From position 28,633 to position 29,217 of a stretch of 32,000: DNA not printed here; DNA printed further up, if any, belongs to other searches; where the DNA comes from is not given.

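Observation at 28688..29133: Two tandem perfect LexA boxes guarding an uncharacterised 94-aa gene: candidate new SOS-regulon member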

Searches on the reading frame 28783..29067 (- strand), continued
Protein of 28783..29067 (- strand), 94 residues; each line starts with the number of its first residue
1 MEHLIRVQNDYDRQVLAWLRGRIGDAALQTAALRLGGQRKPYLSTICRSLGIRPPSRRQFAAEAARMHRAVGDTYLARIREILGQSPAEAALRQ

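Call 36: find_homologous_proteins(query=A3, max_evalue=0.001)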
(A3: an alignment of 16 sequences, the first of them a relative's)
Query A3 (16 sequences) (80 aa, profile of the alignment): 297 proteins with E <= 0.001 among 2647 candidates; the best 120 are listed.
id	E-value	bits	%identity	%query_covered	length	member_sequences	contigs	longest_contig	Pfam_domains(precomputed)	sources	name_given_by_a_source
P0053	1.1e-25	107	43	96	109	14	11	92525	PF25860.1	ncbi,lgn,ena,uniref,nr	ncbi:hypothetical protein [Cupriavidus basilensis]|uniref:hypothetical protein n=1 Tax=Cupriavidus b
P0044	1.6e-25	107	42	96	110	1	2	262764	PF25860.1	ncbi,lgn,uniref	ncbi:hypothetical protein [Cupriavidus sp. CuC1]|uniref:hypothetical protein n=1 Tax=Cupriavidus sp.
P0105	2.1e-25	106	32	93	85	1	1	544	PF25860.1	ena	-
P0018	2.6e-25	106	43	95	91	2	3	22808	PF25860.1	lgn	-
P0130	3.2e-25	106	36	98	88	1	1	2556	PF25860.1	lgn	-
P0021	4.9e-25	105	44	93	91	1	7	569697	PF25860.1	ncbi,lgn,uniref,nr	ncbi:hypothetical protein LMG23992_01657 [Cupriavidus laharis]|uniref:Uncharacterized protein n=1 Ta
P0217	5.3e-25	105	35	98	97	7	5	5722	PF25860.1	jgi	jgi:hypothetical protein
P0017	1.0e-24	104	39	93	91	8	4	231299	PF25860.1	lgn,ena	-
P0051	1.1e-24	104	39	94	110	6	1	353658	PF25860.1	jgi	-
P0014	1.2e-24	104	40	96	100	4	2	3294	PF25860.1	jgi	jgi:hypothetical protein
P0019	1.4e-24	104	41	93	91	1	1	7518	PF25860.1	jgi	jgi:hypothetical protein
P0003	1.4e-24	104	36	96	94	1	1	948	PF25860.1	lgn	-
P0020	1.4e-24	104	40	95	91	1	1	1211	PF25860.1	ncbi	-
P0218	1.4e-24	104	35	98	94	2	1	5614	PF25860.1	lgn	-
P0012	1.6e-24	104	36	96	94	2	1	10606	PF25860.1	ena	-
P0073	1.7e-24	104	30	94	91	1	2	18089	PF25860.1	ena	-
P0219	1.8e-24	103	33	96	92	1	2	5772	PF25860.1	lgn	-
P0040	1.8e-24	103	41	96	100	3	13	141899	PF25860.1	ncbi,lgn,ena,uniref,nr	ncbi:hypothetical protein AB4156_25195 [Cupriavidus sp. 2MCAB6]|uniref:hypothetical protein n=1 Tax=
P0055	1.9e-24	103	39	96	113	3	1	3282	PF25860.1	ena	-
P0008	1.9e-24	103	36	96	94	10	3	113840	PF25860.1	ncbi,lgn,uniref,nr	ncbi:hypothetical protein QO239_11680 [Cupriavidus taiwanensis]|uniref:hypothetical protein n=1 Tax=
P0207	2.0e-24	103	33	94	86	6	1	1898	PF25860.1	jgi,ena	-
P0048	2.2e-24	103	42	96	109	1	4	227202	PF25860.1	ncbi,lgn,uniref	ncbi:hypothetical protein AB4Z48_14140 [Cupriavidus sp. 2TAF22]|uniref:hypothetical protein n=1 Tax=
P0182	2.6e-24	103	100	100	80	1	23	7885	PF25860.1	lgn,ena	-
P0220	2.7e-24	103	35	96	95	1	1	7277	PF25860.1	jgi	jgi:hypothetical protein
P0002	2.9e-24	103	35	98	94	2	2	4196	PF25860.1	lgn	-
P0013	3.3e-24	103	36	96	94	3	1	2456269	PF25860.1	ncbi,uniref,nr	ncbi:hypothetical protein [Cupriavidus nantongensis]|uniref:Uncharacterized protein n=1 Tax=Cupriavi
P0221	3.3e-24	103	32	94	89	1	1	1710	PF25860.1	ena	-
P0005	3.5e-24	103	36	96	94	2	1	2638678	PF25860.1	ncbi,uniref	ncbi:hypothetical protein [Cupriavidus sp. H39]|uniref:hypothetical protein n=1 Tax=Cupriavidus sp. 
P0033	3.9e-24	102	38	96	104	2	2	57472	PF25860.1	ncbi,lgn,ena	-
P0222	4.1e-24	102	37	98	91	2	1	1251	PF25860.1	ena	-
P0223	5.4e-24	102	49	96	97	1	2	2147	PF25860.1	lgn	-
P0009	8.2e-24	101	35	96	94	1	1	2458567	PF25860.1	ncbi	ncbi:hypothetical protein [Cupriavidus nantongensis]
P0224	8.3e-24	101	35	98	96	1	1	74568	PF25860.1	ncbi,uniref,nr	ncbi:hypothetical protein [Trinickia mobilis]|uniref:hypothetical protein n=1 Tax=Trinickia mobilis 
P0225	9.4e-24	101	38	98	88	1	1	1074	PF25860.1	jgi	jgi:hypothetical protein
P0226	9.5e-24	101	35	98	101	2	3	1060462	PF25860.1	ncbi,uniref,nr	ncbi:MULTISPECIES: hypothetical protein [Paraburkholderia]|uniref:Uncharacterized protein n=1 Tax=Pa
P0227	9.7e-24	101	47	96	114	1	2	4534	PF25860.1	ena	-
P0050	1.0e-23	101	38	96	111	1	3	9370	PF25860.1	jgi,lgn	jgi:hypothetical protein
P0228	1.1e-23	101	38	98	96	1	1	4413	PF25860.1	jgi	jgi:hypothetical protein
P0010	1.1e-23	101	36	93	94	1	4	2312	PF25860.1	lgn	-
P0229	1.2e-23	101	37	95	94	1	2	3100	PF25860.1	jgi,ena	jgi:hypothetical protein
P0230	1.4e-23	101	35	98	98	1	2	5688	PF25860.1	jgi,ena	-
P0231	1.5e-23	100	38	98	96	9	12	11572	PF25860.1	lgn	-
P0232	1.6e-23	100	35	98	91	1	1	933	PF25860.1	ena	-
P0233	1.6e-23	100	38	98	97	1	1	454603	PF25860.1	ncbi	ncbi:hypothetical protein [Paraburkholderia strydomiana]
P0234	1.6e-23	100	35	98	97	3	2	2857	PF25860.1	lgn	-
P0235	2.0e-23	100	37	98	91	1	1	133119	PF25860.1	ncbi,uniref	ncbi:hypothetical protein [Paraburkholderia sp. SIMBA_030]|uniref:hypothetical protein n=1 Tax=Parab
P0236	2.0e-23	100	35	98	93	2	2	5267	PF25860.1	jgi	jgi:hypothetical protein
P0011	2.0e-23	100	34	96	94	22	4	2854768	PF25860.1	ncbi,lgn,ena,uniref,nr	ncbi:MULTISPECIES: hypothetical protein [Cupriavidus]|uniref:hypothetical protein n=1 Tax=Cupriavidu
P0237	2.2e-23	100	28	94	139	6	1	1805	PF25860.1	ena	-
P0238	2.5e-23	100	36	94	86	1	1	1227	PF25860.1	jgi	jgi:hypothetical protein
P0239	2.5e-23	100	47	96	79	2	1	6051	PF25860.1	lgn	-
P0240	2.6e-23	100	35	95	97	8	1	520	PF25860.1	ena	-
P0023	2.7e-23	100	36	93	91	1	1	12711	PF25860.1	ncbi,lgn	-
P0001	2.8e-23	100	33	96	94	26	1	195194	PF25860.1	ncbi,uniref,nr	ncbi:hypothetical protein C265_03853 [Cupriavidus sp. GA3-3]|uniref:hypothetical protein n=1 Tax=Cup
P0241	3.2e-23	99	41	98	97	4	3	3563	PF25860.1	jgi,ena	-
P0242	3.2e-23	99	36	94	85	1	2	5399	PF25860.1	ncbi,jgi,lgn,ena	-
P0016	3.9e-23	99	36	96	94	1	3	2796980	PF25860.1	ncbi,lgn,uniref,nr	ncbi:hypothetical protein [Cupriavidus neocaledonicus]|uniref:Uncharacterized protein n=1 Tax=Cupria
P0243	4.5e-23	99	34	94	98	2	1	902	PF25860.1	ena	-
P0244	4.6e-23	99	37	98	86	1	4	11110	PF25860.1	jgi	jgi:hypothetical protein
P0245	5.2e-23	99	50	99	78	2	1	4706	PF25860.1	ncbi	ncbi:MAG: hypothetical protein RI920_183 [Pseudomonadota bacterium]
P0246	7.2e-23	98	49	96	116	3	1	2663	PF25860.1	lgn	-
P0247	7.6e-23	98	36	96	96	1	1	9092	PF25860.1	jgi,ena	jgi:hypothetical protein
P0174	8.7e-23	98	-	-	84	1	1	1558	PF25860.1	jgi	-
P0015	9.4e-23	98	36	96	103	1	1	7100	PF25860.1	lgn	-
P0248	1.0e-22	98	33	98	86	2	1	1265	PF25860.1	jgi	jgi:hypothetical protein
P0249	1.1e-22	98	33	96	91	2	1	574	PF25860.1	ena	-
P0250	1.1e-22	98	30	98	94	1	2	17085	PF25860.1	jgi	jgi:hypothetical protein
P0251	1.2e-22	98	37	98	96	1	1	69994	PF25860.1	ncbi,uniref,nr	ncbi:hypothetical protein [Paraburkholderia diazotrophica]|uniref:Uncharacterized protein n=1 Tax=Pa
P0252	1.2e-22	98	33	98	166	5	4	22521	PF25860.1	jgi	jgi:hypothetical protein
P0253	1.2e-22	98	43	94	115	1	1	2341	PF25860.1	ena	-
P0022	1.3e-22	98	36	96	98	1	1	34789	PF25860.1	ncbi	-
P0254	1.3e-22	97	32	95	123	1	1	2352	PF25860.1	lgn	-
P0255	1.4e-22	97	47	96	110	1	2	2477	PF25860.1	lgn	-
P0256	1.5e-22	97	37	98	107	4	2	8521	PF25860.1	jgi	jgi:hypothetical protein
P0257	1.6e-22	97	38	98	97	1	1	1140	PF25860.1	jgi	jgi:hypothetical protein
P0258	2.2e-22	97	39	98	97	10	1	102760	PF25860.1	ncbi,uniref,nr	ncbi:hypothetical protein [Paraburkholderia strydomiana]|uniref:hypothetical protein n=1 Tax=Parabur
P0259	2.3e-22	97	37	98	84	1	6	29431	PF25860.1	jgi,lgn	jgi:hypothetical protein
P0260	2.3e-22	97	35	96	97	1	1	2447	PF25860.1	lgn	-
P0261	2.4e-22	97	37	98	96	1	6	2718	PF25860.1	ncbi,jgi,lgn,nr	ncbi:MAG: hypothetical protein QOG58_4468 [Caballeronia sp.]|jgi:hypothetical protein|nr:hypothetica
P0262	2.7e-22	97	44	94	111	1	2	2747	PF25860.1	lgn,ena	-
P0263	3.2e-22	96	36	96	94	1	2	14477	PF25860.1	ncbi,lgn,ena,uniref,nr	ncbi:hypothetical protein [Burkholderia sp. 4M9327F10]|uniref:hypothetical protein n=1 Tax=Burkholde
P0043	3.3e-22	96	34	95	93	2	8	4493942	PF25860.1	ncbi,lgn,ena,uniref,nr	ncbi:hypothetical protein BKK79_01750 [Cupriavidus sp. USMAA2-4]|uniref:Uncharacterized protein n=1 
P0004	3.5e-22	96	34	98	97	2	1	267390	PF25860.1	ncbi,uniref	ncbi:hypothetical protein [Cupriavidus oxalaticus]|uniref:hypothetical protein n=1 Tax=Cupriavidus o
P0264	3.5e-22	96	35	98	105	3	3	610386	PF25860.1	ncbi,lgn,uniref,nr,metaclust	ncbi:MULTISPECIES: hypothetical protein [Paraburkholderia]|uniref:hypothetical protein n=1 Tax=Parab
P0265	4.1e-22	96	37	98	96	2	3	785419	PF25860.1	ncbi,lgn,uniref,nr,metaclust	ncbi:hypothetical protein [Paraburkholderia phenoliruptrix]|uniref:Uncharacterized protein n=2 Tax=P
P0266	4.2e-22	96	49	96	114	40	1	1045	PF25860.1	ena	-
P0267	5.4e-22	96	33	94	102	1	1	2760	PF25860.1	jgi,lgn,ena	jgi:hypothetical protein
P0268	5.4e-22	96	37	98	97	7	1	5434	PF25860.1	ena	-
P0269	5.5e-22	96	33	96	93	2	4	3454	PF25860.1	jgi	jgi:hypothetical protein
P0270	5.5e-22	95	39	98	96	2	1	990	PF25860.1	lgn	-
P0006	5.7e-22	95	35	96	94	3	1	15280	PF25860.1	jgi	jgi:hypothetical protein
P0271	5.7e-22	95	31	53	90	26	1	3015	PF25860.1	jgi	jgi:hypothetical protein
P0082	6.1e-22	95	34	95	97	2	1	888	PF25860.1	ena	-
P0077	6.4e-22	95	33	96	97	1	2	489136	PF25860.1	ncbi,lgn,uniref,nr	ncbi:hypothetical protein [Paraburkholderia atlantica]|uniref:Uncharacterized protein n=1 Tax=Parabu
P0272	6.8e-22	95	38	98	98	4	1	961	PF25860.1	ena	-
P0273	7.0e-22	95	29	96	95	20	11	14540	PF25860.1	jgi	jgi:hypothetical protein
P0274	7.9e-22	95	33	53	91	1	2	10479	PF25860.1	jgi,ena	jgi:hypothetical protein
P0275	8.1e-22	95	33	96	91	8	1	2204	PF25860.1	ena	-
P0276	8.1e-22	95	37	94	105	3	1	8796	PF25860.1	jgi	jgi:hypothetical protein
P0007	9.3e-22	95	32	96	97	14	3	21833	PF25860.1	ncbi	ncbi:hypothetical protein D3C81_1373760 [compost metagenome]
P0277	9.5e-22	95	35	94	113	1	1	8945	PF25860.1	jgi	jgi:hypothetical protein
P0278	9.8e-22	95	37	98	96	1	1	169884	PF25860.1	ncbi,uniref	ncbi:hypothetical protein VSR68_29860 [Paraburkholderia phymatum]|uniref:hypothetical protein n=1 Ta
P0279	1.0e-21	95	32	96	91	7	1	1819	PF25860.1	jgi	jgi:hypothetical protein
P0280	1.0e-21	95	34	96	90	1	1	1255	PF25860.1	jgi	jgi:hypothetical protein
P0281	1.0e-21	95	38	98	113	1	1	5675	PF25860.1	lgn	-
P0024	1.0e-21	95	39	96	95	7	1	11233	PF25860.1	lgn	-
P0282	1.0e-21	95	37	98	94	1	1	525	PF25860.1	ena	-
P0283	1.1e-21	94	35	96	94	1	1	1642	PF25860.1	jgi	jgi:hypothetical protein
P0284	1.2e-21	94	37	98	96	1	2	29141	PF25860.1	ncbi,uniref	ncbi:hypothetical protein PQR02_34195 [Paraburkholderia sediminicola]|uniref:Uncharacterized protein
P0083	1.2e-21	94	32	91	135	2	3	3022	PF25860.1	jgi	jgi:hypothetical protein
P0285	1.3e-21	94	37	98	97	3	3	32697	PF25860.1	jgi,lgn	jgi:hypothetical protein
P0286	1.3e-21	94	29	96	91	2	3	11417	PF25860.1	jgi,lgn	jgi:hypothetical protein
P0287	1.4e-21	94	39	98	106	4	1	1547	PF25860.1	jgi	jgi:hypothetical protein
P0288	1.5e-21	94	53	65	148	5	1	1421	PF25860.1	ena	-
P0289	1.5e-21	94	53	65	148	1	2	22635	PF25860.1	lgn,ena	-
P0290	1.9e-21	94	37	96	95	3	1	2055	PF25860.1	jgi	-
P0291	1.9e-21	94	35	96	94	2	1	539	PF25860.1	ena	-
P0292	1.9e-21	94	34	91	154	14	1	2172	PF25860.1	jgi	jgi:hypothetical protein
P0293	2.0e-21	94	28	94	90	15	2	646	PF25860.1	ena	-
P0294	2.0e-21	94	37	98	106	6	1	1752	PF25860.1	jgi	jgi:hypothetical protein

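Call 37: find_encoding_contigs(protein=P0182, flank=4000, max_places=4)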
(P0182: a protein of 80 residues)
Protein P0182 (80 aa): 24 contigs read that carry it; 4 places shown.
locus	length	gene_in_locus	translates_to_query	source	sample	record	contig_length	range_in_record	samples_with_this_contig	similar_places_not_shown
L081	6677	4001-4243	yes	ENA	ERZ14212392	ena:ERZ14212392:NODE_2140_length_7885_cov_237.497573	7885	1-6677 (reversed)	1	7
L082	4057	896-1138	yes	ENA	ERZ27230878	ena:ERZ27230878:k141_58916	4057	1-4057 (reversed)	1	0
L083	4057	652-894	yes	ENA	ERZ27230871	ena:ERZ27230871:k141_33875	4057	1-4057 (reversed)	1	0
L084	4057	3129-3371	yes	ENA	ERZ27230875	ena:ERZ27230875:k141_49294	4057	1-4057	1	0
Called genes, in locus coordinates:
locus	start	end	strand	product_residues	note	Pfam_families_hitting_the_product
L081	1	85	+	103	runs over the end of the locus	PF13384:HTH_23 (faint), PF20432:Xre-like-HTH (faint), PF08281:Sigma70_r4_2 (faint)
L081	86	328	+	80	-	PF25860:CPPA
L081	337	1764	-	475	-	PF01076:Mob_Pre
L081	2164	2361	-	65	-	-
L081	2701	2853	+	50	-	-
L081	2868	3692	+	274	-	PF03090:Replicase, PF08708:PriCT_1 (weak)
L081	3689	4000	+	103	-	PF13384:HTH_23 (faint), PF20432:Xre-like-HTH (faint), PF08281:Sigma70_r4_2 (faint)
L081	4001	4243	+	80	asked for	PF25860:CPPA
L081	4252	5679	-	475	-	PF01076:Mob_Pre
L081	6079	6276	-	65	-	-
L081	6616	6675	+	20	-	?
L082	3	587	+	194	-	?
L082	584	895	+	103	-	PF13384:HTH_23 (faint), PF20432:Xre-like-HTH (faint), PF08281:Sigma70_r4_2 (faint)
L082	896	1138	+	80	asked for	PF25860:CPPA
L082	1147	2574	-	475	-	PF01076:Mob_Pre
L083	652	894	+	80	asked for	PF25860:CPPA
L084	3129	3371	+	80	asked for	PF25860:CPPA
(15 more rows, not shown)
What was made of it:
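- On Pfam PF25860 (CPPA, cryptic plasmid protein A): The family name comes from call 37.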

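Call 38: find_encoding_contigs(protein=P0259, flank=4000, max_places=3)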
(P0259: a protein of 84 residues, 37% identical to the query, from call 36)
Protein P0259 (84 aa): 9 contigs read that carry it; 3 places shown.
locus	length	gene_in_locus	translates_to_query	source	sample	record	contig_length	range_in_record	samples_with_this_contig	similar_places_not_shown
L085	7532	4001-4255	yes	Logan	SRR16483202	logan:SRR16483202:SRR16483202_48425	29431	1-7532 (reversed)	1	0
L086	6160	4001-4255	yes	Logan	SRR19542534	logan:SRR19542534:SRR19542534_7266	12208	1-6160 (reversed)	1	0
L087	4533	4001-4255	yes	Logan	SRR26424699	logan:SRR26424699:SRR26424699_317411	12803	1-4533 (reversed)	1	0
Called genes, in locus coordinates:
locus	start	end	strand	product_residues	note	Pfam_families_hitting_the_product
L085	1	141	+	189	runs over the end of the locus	-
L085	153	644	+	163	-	PF14454:Prok_Ub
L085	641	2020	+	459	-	-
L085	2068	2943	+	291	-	PF14460:Prok-E2_D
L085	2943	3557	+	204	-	PF09436:DUF2016, PF14464:Prok-JAB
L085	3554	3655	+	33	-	-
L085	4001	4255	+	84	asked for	PF25860:CPPA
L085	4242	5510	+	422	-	PF00589:Phage_integrase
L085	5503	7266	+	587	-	-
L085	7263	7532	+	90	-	?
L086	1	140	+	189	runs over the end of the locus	-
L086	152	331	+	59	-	PF14454:Prok_Ub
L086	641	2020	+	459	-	-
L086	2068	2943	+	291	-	PF14460:Prok-E2_D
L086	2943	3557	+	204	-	PF09436:DUF2016, PF14464:Prok-JAB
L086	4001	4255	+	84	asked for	PF25860:CPPA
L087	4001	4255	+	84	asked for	PF25860:CPPA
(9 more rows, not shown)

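Call 39: find_encoding_contigs(protein=P0245, flank=4000, max_places=2)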
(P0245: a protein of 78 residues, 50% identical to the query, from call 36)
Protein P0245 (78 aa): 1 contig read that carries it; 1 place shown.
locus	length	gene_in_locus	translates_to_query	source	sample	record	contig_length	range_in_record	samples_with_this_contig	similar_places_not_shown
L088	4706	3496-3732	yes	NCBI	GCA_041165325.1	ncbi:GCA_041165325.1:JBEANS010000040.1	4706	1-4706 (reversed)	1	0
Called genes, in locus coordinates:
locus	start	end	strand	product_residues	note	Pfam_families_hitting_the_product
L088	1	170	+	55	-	?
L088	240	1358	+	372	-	PF03389:MobA_MobL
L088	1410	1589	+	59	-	-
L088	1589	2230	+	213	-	-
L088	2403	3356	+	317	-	PF03090:Replicase, PF08708:PriCT_1 (faint)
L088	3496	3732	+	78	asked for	PF25860:CPPA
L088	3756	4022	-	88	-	-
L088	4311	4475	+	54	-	-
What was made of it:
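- Distant members lie next to plasmid replicase genes and overlap the start of an integrase gene (calls 37-39).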

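Call 42: search_dna_similar(query=window:28783-29067:-, collection=plasmids, mode=protein, max_evalue=0.001, max_rows=40, rows=spread)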
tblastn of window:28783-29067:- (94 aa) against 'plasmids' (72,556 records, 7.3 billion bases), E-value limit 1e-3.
Records with a match: 174; places in all: 176; records where one place covers at least 80% of the query: 164.
Best place of each record, by identity: <60% 174.
By first word of the organism name: Ralstonia 138; Paraburkholderia 14; Burkholderia 13; Caballeronia 6; Deefgea 1; Hydrogenophilus 1; Chromobacterium 1.
By predicted mobility (MOB-suite, as given by PLSDB): mobilizable 110; non-mobilizable 56; conjugative 8.
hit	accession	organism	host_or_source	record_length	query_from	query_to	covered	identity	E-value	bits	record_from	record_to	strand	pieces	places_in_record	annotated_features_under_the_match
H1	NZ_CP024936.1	Paraburkholderia graminis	soil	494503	1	94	100%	50.5%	3e-20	90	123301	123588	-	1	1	hypothetical protein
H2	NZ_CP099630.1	Paraburkholderia fungorum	Arabidopsis thaliana,pure culture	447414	1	93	99%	50.5%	1e-20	91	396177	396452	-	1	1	hypothetical protein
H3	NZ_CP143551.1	Burkholderia multivorans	Homo sapiens,bronchoalveolar lavage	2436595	1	88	94%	50.0%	6e-17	81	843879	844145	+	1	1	none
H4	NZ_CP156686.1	Burkholderia stagnalis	Bacterial cells,soils collected in ...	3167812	1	88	94%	48.3%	1e-16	80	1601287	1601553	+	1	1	none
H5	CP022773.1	Ralstonia solanacearum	Solanum tuberosum,single cell,Potato ...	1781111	1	88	94%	47.9%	5e-20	89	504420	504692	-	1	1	hypothetical protein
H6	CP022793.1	Ralstonia solanacearum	Solanum tuberosum,single cell,Potato ...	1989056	1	88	94%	47.9%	5e-20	89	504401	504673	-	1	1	hypothetical protein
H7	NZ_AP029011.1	Ralstonia pseudosolanacearum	-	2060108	1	88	94%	47.9%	5e-20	89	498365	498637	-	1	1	none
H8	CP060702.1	Ralstonia solanacearum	tomato,cell culture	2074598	1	88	94%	47.9%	5e-20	89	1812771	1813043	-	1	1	none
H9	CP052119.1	Ralstonia solanacearum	tomato,cell culture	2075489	1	88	94%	47.9%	5e-20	89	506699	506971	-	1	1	hypothetical protein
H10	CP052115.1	Ralstonia solanacearum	tomato,cell culture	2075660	1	88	94%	47.9%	5e-20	89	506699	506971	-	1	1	hypothetical protein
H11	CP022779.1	Ralstonia solanacearum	Solanum tuberosum,single cell,Potato ...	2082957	1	88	94%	47.9%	5e-20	89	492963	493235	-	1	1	hypothetical protein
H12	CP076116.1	Ralstonia solanacearum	cell culture,wilting pepper (C. annuum) ...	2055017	1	88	94%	47.9%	5e-20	89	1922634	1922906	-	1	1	hypothetical protein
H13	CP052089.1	Ralstonia solanacearum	tomato,cell culture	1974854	1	88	94%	47.9%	6e-20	89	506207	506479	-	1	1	none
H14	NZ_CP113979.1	Ralstonia pseudosolanacearum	Cucurbita maxima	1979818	1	88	94%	47.9%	6e-20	89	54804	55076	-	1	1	none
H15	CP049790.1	Ralstonia solanacearum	whole organism,isolated from the ...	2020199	1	88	94%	47.9%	6e-20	89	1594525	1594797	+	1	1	hypothetical protein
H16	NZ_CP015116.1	Ralstonia pseudosolanacearum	eggplant,true culture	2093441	1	88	94%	47.9%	6e-20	89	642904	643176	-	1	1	none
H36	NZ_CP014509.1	Burkholderia sp. PAMC 28687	Usnea,single cell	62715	1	83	88%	46.4%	6e-10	61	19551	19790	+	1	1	none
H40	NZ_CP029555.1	Chromobacterium phragmitis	bacterial culture,tidal marsh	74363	5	61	61%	38.8%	2e-5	48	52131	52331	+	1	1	cryptic plasmid protein A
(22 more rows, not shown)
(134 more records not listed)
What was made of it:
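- tblastn with the window protein reaches an annotated "cryptic plasmid protein A" (call 42). Many tblastn hits are on Ralstonia megaplasmids (call 42).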

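Call 43: get_annotated_region(hit=H40, flank=5000)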
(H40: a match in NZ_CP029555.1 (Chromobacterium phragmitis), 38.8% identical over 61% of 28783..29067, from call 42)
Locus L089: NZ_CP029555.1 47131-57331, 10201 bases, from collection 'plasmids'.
description: Chromobacterium phragmitis strain IIBBL 274-1 plasmid unnamed, complete sequence
organism: Chromobacterium phragmitis (NCBI taxid 2202141)
taxonomy: Bacteria; Pseudomonadota; Betaproteobacteria; Neisseriales; Chromobacteriaceae; Chromobacterium; Chromobacterium phragmitis
host: -; source: bacterial culture,tidal marsh; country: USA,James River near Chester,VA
typing (MOB-suite, as given by PLSDB): non-mobilizable; replicon rep_cluster_2237
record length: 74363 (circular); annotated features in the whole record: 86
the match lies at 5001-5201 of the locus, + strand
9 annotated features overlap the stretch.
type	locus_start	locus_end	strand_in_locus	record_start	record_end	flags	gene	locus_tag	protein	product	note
CDS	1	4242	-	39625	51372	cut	-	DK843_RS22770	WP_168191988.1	PLxRFG domain-containing protein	-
CDS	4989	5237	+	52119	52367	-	-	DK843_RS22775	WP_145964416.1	cryptic plasmid protein A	-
CDS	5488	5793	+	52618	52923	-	-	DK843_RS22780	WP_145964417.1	DUF6388 family protein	-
CDS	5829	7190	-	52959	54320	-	-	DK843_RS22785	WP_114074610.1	hypothetical protein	-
CDS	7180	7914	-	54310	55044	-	-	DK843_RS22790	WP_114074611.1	phosphoadenosine phosphosulfate reductase family protein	-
CDS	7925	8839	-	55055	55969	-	-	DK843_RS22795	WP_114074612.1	tail fiber domain-containing protein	-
CDS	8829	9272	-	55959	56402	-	-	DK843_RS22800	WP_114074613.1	N-acetyltransferase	-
CDS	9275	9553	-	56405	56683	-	-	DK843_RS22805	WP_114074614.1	hypothetical protein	-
CDS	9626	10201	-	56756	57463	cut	-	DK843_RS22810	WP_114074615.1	hypothetical protein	-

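Call 44: get_annotated_region(hit=H5, flank=4000)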
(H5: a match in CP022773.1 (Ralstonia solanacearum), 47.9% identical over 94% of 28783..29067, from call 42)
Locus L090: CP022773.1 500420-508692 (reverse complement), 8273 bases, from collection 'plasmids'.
description: Ralstonia solanacearum strain T42 plasmid unnamed, complete sequence
organism: Ralstonia solanacearum (NCBI taxid 305)
taxonomy: Bacteria; Pseudomonadota; Betaproteobacteria; Burkholderiales; Burkholderiaceae; Ralstonia; Ralstonia solanacearum
host: -; source: Solanum tuberosum,single cell,Potato bacterial wilt; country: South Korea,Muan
typing (MOB-suite, as given by PLSDB): mobilizable; relaxase MOBP
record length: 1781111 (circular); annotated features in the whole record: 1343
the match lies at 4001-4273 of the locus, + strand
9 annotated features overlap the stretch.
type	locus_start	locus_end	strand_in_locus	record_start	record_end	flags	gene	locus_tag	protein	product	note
CDS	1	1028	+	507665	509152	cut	-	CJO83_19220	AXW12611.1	TolC family protein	-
CDS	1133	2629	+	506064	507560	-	-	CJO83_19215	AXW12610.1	MFS transporter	-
CDS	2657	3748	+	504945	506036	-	-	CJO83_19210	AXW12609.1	HlyD family secretion protein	-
CDS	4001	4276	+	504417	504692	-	-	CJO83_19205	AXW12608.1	hypothetical protein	-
CDS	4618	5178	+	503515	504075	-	-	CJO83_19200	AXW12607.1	hypothetical protein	-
CDS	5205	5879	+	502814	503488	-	-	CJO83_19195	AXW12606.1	phosphoribosyltransferase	-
CDS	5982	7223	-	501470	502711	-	-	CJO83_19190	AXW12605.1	diaminopimelate decarboxylase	-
CDS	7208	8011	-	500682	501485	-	-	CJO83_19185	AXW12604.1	siderophore biosynthesis protein SbnG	-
CDS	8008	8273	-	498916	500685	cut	-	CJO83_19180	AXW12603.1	IucA/IucC family siderophore biosynthesis protein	-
